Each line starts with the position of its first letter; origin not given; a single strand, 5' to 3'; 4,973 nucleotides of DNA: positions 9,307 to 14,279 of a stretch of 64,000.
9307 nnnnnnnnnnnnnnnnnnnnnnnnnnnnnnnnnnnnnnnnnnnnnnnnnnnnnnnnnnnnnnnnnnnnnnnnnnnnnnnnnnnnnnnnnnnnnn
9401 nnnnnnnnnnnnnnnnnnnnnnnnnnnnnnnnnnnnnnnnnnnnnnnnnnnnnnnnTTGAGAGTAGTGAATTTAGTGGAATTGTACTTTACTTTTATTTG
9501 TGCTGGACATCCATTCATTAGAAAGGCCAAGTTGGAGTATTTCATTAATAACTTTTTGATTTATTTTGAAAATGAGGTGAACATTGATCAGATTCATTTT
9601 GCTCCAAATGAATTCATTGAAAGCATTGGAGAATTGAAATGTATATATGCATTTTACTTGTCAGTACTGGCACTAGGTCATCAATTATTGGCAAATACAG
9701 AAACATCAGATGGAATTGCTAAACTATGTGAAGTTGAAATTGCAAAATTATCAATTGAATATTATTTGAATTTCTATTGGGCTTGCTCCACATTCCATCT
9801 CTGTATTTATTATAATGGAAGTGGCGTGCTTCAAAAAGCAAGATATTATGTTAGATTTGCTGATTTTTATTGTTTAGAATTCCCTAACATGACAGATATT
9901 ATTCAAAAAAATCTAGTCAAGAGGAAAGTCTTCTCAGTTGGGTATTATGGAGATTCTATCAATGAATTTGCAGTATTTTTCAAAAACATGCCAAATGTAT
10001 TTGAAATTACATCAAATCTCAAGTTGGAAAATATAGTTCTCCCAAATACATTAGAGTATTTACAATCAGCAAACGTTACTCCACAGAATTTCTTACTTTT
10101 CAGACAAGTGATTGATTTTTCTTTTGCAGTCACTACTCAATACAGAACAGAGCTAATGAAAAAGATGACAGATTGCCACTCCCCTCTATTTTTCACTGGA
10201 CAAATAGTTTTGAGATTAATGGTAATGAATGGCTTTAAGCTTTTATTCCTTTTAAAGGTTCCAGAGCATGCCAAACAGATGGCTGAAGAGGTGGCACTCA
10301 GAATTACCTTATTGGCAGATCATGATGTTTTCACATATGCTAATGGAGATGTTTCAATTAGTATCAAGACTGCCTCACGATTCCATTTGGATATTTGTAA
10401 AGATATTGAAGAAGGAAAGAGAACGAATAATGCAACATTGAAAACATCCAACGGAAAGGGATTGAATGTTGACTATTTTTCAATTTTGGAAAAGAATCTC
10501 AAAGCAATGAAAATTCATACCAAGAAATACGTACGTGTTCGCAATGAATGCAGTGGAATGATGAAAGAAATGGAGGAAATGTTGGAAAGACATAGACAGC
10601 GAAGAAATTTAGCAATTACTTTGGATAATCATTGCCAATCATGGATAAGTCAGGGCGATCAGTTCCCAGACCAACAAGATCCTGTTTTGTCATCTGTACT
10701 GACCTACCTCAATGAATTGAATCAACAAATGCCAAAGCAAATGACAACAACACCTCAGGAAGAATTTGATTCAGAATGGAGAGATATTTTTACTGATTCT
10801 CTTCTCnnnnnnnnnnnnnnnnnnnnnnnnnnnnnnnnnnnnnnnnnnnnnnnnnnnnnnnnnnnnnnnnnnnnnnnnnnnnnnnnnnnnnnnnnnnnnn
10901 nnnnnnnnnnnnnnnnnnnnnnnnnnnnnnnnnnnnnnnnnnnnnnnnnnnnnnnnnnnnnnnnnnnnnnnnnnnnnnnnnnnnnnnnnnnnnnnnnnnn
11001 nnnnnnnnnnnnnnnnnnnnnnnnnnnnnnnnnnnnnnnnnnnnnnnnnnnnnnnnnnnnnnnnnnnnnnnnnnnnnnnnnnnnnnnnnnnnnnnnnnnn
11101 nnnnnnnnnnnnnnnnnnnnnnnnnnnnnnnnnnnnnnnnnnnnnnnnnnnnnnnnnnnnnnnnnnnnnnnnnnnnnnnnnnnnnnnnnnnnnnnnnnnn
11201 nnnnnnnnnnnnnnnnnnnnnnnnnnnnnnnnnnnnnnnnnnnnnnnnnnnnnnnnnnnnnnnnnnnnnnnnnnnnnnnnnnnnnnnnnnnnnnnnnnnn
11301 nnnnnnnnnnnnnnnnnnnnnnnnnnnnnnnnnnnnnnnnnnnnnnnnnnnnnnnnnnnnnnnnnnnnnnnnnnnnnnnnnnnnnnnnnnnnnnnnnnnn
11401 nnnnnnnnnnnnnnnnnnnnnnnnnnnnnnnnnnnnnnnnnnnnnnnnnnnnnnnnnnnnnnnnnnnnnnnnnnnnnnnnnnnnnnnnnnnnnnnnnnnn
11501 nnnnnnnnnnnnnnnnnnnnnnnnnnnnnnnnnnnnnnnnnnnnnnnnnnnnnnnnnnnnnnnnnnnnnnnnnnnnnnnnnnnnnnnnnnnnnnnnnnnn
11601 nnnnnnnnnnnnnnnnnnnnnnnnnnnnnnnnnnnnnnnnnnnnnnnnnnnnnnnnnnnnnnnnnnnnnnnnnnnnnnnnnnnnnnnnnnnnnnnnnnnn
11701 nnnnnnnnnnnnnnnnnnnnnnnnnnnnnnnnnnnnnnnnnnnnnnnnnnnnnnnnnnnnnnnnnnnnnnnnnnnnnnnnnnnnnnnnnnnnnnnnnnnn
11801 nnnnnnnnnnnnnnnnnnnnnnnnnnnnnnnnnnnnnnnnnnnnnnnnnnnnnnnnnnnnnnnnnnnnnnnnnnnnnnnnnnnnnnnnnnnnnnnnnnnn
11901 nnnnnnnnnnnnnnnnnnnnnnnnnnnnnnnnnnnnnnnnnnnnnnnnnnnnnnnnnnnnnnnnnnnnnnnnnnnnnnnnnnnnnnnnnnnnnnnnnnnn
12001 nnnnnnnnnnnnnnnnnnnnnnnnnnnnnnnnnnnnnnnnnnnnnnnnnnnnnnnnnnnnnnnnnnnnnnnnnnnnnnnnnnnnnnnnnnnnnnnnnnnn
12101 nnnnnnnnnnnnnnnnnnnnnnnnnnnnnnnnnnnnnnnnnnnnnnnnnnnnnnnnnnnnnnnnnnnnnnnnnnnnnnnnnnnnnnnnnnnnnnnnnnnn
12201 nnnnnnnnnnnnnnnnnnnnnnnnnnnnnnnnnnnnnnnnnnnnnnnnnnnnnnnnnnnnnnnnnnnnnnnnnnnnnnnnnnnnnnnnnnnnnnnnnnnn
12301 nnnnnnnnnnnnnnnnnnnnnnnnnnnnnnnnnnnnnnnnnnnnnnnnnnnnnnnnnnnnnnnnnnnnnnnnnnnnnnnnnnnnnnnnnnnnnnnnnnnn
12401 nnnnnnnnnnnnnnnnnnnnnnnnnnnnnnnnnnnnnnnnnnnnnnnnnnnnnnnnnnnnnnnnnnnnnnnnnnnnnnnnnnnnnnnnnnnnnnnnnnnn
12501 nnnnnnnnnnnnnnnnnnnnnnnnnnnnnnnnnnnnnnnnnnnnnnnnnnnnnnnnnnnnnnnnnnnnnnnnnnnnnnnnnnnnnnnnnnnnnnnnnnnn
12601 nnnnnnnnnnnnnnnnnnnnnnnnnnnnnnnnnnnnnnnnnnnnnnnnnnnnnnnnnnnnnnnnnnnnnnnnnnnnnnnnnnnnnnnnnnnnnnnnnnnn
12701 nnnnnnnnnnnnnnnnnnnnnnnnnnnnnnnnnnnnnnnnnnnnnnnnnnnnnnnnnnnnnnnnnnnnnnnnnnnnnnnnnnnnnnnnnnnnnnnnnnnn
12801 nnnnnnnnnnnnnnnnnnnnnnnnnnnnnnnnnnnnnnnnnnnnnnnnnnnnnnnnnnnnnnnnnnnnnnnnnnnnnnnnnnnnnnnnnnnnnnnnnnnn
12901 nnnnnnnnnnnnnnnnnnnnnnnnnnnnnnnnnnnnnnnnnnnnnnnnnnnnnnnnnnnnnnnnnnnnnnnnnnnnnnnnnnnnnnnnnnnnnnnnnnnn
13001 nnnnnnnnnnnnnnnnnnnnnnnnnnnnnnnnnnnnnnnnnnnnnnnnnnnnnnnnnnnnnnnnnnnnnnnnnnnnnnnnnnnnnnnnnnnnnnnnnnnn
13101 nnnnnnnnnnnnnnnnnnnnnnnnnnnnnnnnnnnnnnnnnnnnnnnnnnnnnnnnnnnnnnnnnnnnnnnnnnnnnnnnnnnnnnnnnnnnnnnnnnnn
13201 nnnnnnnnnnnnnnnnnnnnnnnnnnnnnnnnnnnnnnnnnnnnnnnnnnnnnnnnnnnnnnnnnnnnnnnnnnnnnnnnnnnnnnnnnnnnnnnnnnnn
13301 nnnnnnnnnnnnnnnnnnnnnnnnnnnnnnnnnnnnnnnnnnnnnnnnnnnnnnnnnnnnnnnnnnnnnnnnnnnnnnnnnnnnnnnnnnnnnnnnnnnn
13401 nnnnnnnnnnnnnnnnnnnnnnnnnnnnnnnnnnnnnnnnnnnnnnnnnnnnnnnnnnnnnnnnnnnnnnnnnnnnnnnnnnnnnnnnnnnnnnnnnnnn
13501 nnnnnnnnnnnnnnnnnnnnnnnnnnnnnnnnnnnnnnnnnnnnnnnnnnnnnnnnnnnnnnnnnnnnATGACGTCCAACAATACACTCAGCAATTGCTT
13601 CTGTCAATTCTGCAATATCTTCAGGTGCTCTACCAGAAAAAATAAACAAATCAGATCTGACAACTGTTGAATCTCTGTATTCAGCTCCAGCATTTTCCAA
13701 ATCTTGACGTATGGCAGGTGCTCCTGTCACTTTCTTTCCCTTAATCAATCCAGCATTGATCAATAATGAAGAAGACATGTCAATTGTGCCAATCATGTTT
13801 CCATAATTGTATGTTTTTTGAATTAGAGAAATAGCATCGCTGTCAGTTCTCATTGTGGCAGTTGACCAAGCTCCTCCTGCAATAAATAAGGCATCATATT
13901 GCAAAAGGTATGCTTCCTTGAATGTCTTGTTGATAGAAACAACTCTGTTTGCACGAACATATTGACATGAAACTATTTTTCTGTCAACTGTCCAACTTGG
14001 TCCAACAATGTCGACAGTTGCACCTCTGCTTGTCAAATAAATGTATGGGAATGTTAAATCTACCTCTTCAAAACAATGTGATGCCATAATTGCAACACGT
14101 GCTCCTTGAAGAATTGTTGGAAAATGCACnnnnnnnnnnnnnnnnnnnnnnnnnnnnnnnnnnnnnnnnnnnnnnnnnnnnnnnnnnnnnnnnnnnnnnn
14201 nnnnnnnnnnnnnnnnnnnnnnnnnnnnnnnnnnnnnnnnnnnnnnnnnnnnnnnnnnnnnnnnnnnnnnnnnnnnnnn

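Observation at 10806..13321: Two-TM receptor with an extracellular sensor domain and a class-III cyclase-like domain whose catalytic residues look degenerate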

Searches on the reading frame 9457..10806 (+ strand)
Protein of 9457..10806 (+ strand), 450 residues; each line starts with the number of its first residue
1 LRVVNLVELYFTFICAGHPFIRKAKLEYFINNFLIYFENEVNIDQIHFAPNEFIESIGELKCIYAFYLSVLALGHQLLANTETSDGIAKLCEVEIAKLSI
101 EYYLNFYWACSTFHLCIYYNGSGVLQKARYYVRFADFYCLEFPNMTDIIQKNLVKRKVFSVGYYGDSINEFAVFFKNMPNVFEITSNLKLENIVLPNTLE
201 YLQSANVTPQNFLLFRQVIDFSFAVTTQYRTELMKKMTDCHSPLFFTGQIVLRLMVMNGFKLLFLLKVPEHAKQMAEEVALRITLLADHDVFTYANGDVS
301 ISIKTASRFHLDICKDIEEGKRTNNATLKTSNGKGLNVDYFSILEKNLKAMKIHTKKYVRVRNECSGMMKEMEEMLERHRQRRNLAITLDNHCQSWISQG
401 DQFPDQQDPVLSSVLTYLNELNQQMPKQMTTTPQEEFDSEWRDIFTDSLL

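Call 78: search_protein_families(library=pfam, proteins=[window:9457-10806:+], max_evalue=0.01)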
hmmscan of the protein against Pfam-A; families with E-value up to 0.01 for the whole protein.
window:9457-10806:+ (450 aa): 0 families

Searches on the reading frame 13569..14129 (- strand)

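Call 78: search_protein_families(library=pfam, proteins=[window:13569-14129:-], max_evalue=0.01)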
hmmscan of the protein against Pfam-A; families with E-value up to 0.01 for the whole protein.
window:13569-14129:- (187 aa): 2 families
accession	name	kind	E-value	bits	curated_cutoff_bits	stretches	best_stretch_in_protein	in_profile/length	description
PF01965.30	DJ-1_PfpI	-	1.2e-26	93.9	26.6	1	11-181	2-164/165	DJ-1/PfpI family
PF18011.7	Catalase_C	-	2.9e-07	30.7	24.6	1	30-128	25-115/150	C-terminal domain found in long catalases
